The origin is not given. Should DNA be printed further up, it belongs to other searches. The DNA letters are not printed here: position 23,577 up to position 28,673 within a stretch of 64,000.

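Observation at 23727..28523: Single 1598-aa polypeptide combining ectodomain, TM, HerA-like ATPase, NDF.NWI domain, 400-aa K/E-rich linker and TPRs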

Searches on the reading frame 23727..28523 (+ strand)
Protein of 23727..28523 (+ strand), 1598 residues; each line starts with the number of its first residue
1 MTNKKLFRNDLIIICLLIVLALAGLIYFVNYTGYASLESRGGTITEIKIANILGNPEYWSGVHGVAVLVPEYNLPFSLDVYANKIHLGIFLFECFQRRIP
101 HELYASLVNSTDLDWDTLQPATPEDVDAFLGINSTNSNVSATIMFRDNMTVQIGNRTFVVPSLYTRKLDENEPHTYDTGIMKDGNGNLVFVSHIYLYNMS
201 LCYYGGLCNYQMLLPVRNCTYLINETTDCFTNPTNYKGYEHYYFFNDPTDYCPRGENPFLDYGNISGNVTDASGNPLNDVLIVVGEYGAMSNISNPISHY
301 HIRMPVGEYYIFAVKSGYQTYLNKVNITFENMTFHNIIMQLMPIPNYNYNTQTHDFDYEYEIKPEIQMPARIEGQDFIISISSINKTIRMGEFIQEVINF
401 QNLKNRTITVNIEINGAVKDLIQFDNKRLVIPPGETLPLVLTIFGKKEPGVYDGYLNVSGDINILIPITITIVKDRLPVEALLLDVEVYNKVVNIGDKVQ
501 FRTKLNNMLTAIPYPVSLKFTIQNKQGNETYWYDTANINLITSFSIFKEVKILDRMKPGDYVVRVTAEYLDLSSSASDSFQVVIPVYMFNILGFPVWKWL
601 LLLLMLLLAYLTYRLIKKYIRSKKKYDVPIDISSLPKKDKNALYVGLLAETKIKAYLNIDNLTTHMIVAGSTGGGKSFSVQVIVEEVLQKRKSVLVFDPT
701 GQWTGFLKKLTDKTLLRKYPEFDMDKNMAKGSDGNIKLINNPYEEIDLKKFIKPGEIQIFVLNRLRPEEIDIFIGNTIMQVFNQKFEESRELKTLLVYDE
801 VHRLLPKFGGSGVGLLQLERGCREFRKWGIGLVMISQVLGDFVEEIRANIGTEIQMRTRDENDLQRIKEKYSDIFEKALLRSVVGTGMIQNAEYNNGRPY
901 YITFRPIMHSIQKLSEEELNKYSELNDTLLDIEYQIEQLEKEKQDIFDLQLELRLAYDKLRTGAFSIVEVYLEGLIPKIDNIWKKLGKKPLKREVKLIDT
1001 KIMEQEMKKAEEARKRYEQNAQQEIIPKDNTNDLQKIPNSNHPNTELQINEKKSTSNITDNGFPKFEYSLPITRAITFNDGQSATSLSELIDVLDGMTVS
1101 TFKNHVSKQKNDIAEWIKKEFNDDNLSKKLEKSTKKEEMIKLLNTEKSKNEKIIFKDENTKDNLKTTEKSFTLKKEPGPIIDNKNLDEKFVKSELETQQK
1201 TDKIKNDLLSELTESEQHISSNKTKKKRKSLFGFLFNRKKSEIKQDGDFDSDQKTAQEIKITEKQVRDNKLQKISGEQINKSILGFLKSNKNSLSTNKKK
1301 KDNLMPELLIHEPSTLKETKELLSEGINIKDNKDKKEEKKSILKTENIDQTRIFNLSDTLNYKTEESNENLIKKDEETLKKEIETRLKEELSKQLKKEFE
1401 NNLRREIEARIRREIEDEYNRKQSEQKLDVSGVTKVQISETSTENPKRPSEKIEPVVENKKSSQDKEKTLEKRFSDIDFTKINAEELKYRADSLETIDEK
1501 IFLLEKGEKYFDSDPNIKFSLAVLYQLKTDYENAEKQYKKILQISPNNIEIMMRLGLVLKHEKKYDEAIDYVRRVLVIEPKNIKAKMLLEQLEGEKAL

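Call 5: search_protein_families(library=pfam, proteins=[window:23727-28523:+], max_evalue=0.01)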
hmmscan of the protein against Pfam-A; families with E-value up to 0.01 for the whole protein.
window:23727-28523:+ (1598 aa): 15 families
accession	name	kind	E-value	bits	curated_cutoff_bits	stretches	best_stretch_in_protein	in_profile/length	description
PF01935.23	DUF87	-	3.7e-15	57.1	23.2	1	644-742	2-82/220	Helicase HerA, central domain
PF00515.34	TPR_1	-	7.9e-10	38.6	27.8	1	1552-1582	4-34/34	Tetratricopeptide repeat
PF13181.12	TPR_8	-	8e-08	32.3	25.7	0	1519-1548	5-34/34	Tetratricopeptide repeat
PF07719.23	TPR_2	-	2.4e-07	30.8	27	2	1550-1582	2-34/34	Tetratricopeptide repeat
PF14559.12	TPR_19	-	2.7e-07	31.2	25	1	1530-1592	6-68/68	Tetratricopeptide repeat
PF13424.12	TPR_12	-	3.1e-05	24.5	30.1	1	1520-1576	8-72/77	Tetratricopeptide repeat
PF13620.12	CarboxypepD_reg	-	4e-05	24.3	32.3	1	265-327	2-69/82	Carboxypeptidase regulatory-like domain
PF24575.1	TPR_Slam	-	4.6e-05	24.2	35.2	1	1517-1569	49-101/104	Surface lipoprotein assembly modifier, N-terminal TPR repeats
PF10412.15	TrwB_AAD_bind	-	0.00014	21.4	20.5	1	660-704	12-56/387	Type IV secretion-system coupling protein DNA-binding domain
PF05872.18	HerA_C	-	0.00046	19.4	22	0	654-709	12-67/502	Helicase HerA-like C-terminal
PF13428.12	TPR_14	-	0.0015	19.5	23.5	0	1553-1589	5-41/44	Tetratricopeptide repeat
PF12895.13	ANAPC3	-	0.0019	18.9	27.2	1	1497-1573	5-80/82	Anaphase-promoting complex, cyclosome, subunit 3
PF13431.12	TPR_17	-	0.003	18.1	24.4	0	1538-1569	2-33/34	Tetratricopeptide repeat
PF13414.12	TPR_11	-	0.0033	17.5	26.8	0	1530-1559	9-38/42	TPR repeat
PF00270.35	DEAD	-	0.0072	16.5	26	0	664-700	15-54/167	DEAD/DEAH box helicase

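Call 10: search_protein_families(library=ncbifam, proteins=[window:23727-28523:+], max_evalue=0.1)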
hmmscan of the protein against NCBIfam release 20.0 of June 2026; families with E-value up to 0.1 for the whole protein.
window:23727-28523:+ (1598 aa): 9 families
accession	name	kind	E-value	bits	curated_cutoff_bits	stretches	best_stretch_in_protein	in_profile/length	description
NF040959.1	MamA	equivalog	3.5e-11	43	200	1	1495-1585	85-175/204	magnetosome protein MamA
NF042943.1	HerA_antiphage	equivalog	7.4e-08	31.4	800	2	788-870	429-514/566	anti-phage-associated helicase HerA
NF040937.1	HerA_Thermprot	equivalog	2e-07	29.8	800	2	643-703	120-180/487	DNA double-strand break repair helicase HerA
TIGR02521.1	type_IV_pilW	equivalog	2.5e-05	24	154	1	1515-1572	65-122/234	type IV pilus biogenesis/stability protein PilW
TIGR03743.1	SXT_TraD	subfamily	0.00016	20.3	366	1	652-701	164-213/636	conjugative transfer system coupling protein TraD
NF010282.0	PRK13724.1-4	equivalog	0.0013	18.8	194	1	661-693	70-102/106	conjugal transfer protein TrbD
NF033762.1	social_mot_Tgl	equivalog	0.0028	17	225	1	1515-1590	31-107/252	social motility TPR repeat lipoprotein Tgl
NF041214.1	plasmid_TraB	equivalog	0.0033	16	800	1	663-714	248-302/639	plasmid transfer protein TraB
TIGR02552.1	LcrH_SycD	equivalog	0.0038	16.9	104.8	1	1528-1582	31-85/136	SycD/LcrH family type III secretion system chaperone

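Call 67: search_protein_families(library=pfam, alignment_id=A1, max_evalue=0.01)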
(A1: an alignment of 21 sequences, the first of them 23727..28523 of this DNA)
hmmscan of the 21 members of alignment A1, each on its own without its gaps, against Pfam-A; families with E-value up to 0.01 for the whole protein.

A. member 1, window:23727-28523:+ (1598 aa): 15 families
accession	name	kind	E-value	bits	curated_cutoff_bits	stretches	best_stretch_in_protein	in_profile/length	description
PF01935.23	DUF87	-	3.7e-15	57.1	23.2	1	644-742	2-82/220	Helicase HerA, central domain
PF00515.34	TPR_1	-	7.9e-10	38.6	27.8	1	1552-1582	4-34/34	Tetratricopeptide repeat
PF13181.12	TPR_8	-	8e-08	32.3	25.7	0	1519-1548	5-34/34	Tetratricopeptide repeat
PF07719.23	TPR_2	-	2.4e-07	30.8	27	2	1550-1582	2-34/34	Tetratricopeptide repeat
PF14559.12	TPR_19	-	2.7e-07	31.2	25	1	1530-1592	6-68/68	Tetratricopeptide repeat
PF13424.12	TPR_12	-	3.1e-05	24.5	30.1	1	1520-1576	8-72/77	Tetratricopeptide repeat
PF13620.12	CarboxypepD_reg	-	4e-05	24.3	32.3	1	265-327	2-69/82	Carboxypeptidase regulatory-like domain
PF24575.1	TPR_Slam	-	4.6e-05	24.2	35.2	1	1517-1569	49-101/104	Surface lipoprotein assembly modifier, N-terminal TPR repeats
PF10412.15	TrwB_AAD_bind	-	0.00014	21.4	20.5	1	660-704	12-56/387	Type IV secretion-system coupling protein DNA-binding domain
PF05872.18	HerA_C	-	0.00046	19.4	22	0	654-709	12-67/502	Helicase HerA-like C-terminal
PF13428.12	TPR_14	-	0.0015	19.5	23.5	0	1553-1589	5-41/44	Tetratricopeptide repeat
PF12895.13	ANAPC3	-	0.0019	18.9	27.2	1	1497-1573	5-80/82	Anaphase-promoting complex, cyclosome, subunit 3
PF13431.12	TPR_17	-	0.003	18.1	24.4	0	1538-1569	2-33/34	Tetratricopeptide repeat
PF13414.12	TPR_11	-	0.0033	17.5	26.8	0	1530-1559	9-38/42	TPR repeat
PF00270.35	DEAD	-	0.0072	16.5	26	0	664-700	15-54/167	DEAD/DEAH box helicase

B. families by the number of members that match (of 21 scanned): 33 families (the first 25 are shown)
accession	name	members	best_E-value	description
PF01935.23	DUF87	21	3.7e-15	Helicase HerA, central domain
PF05872.18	HerA_C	19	4.7e-10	Helicase HerA-like C-terminal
PF13620.12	CarboxypepD_reg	18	4.6e-50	Carboxypeptidase regulatory-like domain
PF13715.12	CarbopepD_reg_2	14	1.8e-30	CarboxypepD_reg-like domain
PF19027.5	DUF5752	11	3e-11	Family of unknown function (DUF5752)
PF10412.15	TrwB_AAD_bind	11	1.4e-07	Type IV secretion-system coupling protein DNA-binding domain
PF01580.24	FtsK_SpoIIIE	10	6.9e-05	FtsK/SpoIIIE family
PF00270.35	DEAD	8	0.00063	DEAD/DEAH box helicase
PF20720.3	nSTAND3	5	0.00034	Novel STAND NTPase 3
PF00515.34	TPR_1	4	5.8e-11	Tetratricopeptide repeat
PF07719.23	TPR_2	4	3.7e-09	Tetratricopeptide repeat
PF14559.12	TPR_19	4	2.7e-07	Tetratricopeptide repeat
PF04851.21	ResIII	4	2.6e-06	Type III restriction enzyme, res subunit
PF13424.12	TPR_12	4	3.1e-05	Tetratricopeptide repeat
PF06414.18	Zeta_toxin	4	0.00082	Zeta toxin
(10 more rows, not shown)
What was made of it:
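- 28215..28502 (+): About three TPRs, aa 1497-1592. Present in only 4 of 21 orthologues. calls 5, 67
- On DUF5752 (PF19027): However, 11 of 21 orthologues match, with a best E of 3e-11 (call 67).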

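Call 68: search_protein_families(library=padloc, proteins=[window:23727-28523:+], max_evalue=0.01)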
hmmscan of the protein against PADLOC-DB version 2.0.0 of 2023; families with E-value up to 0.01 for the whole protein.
window:23727-28523:+ (1598 aa): 8 families
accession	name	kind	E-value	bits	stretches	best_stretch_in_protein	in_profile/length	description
PDLC04105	HerA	-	1.2e-15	55.1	2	637-710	138-214/576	-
PDLC04103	HerA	-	2.6e-11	40.6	1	649-755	157-253/579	-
PDLC04140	mad8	-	1.4e-10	39.2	1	661-869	25-264/314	mads_8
PDLC04100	HerA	-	1.7e-08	31.6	2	789-883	436-532/580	-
PDLC02185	HerA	-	2.8e-08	31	2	635-710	134-212/585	-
PDLC04099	HerA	-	2.8e-07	28.1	1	637-702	141-209/214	-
PDLC04107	HerA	-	1.3e-06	25.7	1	637-709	141-216/306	-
PDLC04106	HerA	-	0.00047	16.8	1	649-690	162-202/667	-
